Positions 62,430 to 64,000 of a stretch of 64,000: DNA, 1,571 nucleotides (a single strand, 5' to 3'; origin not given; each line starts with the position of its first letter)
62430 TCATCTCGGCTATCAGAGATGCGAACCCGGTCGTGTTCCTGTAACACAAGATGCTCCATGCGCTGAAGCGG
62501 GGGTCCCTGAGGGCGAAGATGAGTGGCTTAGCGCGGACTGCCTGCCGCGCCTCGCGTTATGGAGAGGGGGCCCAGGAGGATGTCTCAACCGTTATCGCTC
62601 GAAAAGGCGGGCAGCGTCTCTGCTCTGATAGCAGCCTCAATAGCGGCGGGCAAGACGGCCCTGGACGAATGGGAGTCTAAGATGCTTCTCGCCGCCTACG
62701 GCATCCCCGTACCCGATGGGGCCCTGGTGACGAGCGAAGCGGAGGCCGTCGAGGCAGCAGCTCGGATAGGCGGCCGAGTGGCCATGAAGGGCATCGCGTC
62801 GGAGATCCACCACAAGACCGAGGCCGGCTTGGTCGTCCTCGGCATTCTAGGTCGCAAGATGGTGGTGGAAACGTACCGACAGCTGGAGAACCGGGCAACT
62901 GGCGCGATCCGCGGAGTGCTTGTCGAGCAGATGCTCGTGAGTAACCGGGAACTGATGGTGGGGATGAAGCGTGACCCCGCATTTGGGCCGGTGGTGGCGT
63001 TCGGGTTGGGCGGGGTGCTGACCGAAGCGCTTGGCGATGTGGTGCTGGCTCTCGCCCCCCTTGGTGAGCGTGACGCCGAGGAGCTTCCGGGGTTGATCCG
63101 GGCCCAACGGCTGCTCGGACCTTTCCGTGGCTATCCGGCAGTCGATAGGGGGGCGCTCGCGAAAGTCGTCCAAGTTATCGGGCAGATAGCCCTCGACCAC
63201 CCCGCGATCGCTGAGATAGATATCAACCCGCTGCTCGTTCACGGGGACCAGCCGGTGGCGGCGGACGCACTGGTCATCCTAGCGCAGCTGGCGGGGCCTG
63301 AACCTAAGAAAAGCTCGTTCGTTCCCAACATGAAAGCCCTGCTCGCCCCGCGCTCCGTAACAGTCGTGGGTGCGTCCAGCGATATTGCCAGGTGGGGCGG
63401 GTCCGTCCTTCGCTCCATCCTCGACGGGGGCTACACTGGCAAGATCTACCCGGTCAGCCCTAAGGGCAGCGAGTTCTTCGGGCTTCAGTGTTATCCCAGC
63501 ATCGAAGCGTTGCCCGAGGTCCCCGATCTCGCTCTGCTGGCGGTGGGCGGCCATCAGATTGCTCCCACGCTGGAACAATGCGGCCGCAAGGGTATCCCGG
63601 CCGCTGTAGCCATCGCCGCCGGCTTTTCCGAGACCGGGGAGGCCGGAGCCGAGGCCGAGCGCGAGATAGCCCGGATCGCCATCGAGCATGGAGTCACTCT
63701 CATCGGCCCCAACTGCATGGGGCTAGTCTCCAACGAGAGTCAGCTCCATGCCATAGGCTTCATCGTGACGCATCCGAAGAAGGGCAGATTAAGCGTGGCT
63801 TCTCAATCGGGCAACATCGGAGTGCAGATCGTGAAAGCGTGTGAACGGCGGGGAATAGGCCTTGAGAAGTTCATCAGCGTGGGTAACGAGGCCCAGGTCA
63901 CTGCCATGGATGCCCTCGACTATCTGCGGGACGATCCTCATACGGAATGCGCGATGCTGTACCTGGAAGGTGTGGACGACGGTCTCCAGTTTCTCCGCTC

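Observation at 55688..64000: Acetone/acetophenone-carboxylase-like cluster co-located with a BKACE, a nitrilase and an NDP-forming acyl-CoA synthetase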

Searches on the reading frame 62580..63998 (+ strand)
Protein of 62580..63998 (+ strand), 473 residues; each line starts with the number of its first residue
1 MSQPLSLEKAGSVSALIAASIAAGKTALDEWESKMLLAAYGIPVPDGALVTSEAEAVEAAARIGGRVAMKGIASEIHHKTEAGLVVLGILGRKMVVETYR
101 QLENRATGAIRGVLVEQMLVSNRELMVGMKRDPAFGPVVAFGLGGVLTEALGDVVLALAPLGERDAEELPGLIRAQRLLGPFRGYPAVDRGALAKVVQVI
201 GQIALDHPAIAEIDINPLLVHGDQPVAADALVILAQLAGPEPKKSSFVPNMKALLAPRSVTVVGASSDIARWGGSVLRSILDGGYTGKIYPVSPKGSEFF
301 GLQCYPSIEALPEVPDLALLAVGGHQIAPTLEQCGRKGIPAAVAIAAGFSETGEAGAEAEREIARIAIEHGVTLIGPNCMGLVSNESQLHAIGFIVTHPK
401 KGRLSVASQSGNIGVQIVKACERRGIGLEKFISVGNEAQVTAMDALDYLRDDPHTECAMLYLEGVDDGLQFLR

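Call 10: search_protein_families(library=pfam, proteins=[window:62580-63998:+])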
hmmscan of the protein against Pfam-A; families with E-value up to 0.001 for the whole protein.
window:62580-63998:+ (473 aa): 5 families
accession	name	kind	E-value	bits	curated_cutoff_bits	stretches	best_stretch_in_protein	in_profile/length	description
PF13549.11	ATP-grasp_5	-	2.4e-64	217.2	27.6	1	21-234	3-221/221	ATP-grasp domain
PF13607.11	Succ_CoA_lig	-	9.9e-22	77.6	27.4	1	401-473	1-73/138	Succinyl-CoA ligase like flavodoxin domain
PF13380.12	CoA_binding_2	-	1.2e-20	74.5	22.8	1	258-383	1-114/116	CoA binding domain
PF02629.25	CoA_binding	-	1e-06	29.8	22.3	1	258-348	4-97/97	CoA binding domain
PF08442.15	ATP-grasp_2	-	6.6e-05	23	29.5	1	28-69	2-44/202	ATP-grasp domain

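Call 12: search_protein_families(library=ncbifam, proteins=[window:62580-63998:+], max_evalue=0.00001)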
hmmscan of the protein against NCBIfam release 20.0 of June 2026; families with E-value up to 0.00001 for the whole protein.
window:62580-63998:+ (473 aa): 9 families
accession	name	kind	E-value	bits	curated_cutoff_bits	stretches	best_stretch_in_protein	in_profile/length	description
NF045494.1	AcCoALig_Archglob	equivalog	5.9e-94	315.7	1200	1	28-471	3-436/665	acetate--CoA ligase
NF045492.1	HydPropCoALig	equivalog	7.6e-92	308.8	1300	1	14-472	5-470/700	3-hydroxypropionate--CoA ligase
NF045493.1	HydDutCoALig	equivalog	1.1e-89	301.9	1300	2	253-472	5-224/698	4-hydroxybutyrate--CoA ligase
TIGR02717.1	AcCoA-syn-alpha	equivalog_domain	1.5e-71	241.4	567.15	1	251-473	1-222/447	acetate--CoA ligase alpha subunit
NF004230.0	PRK05678.1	equivalog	1.3e-10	41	336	1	362-460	107-206/291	succinate--CoA ligase subunit alpha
TIGR01019.1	sucCoAalpha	subfamily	2.2e-09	37.1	353.2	1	362-460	105-204/286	succinate--CoA ligase subunit alpha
NF010623.0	PRK14016.1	subfamily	5.2e-08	31.5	877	1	20-120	205-296/871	cyanophycin synthetase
TIGR02068.2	cya_phycin_syn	equivalog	4.8e-06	24.9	850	1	20-119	204-294/862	cyanophycin synthetase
NF001913.0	PRK00696.1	equivalog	6.7e-06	25.3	370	0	28-230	3-214/388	ADP-forming succinate--CoA ligase subunit beta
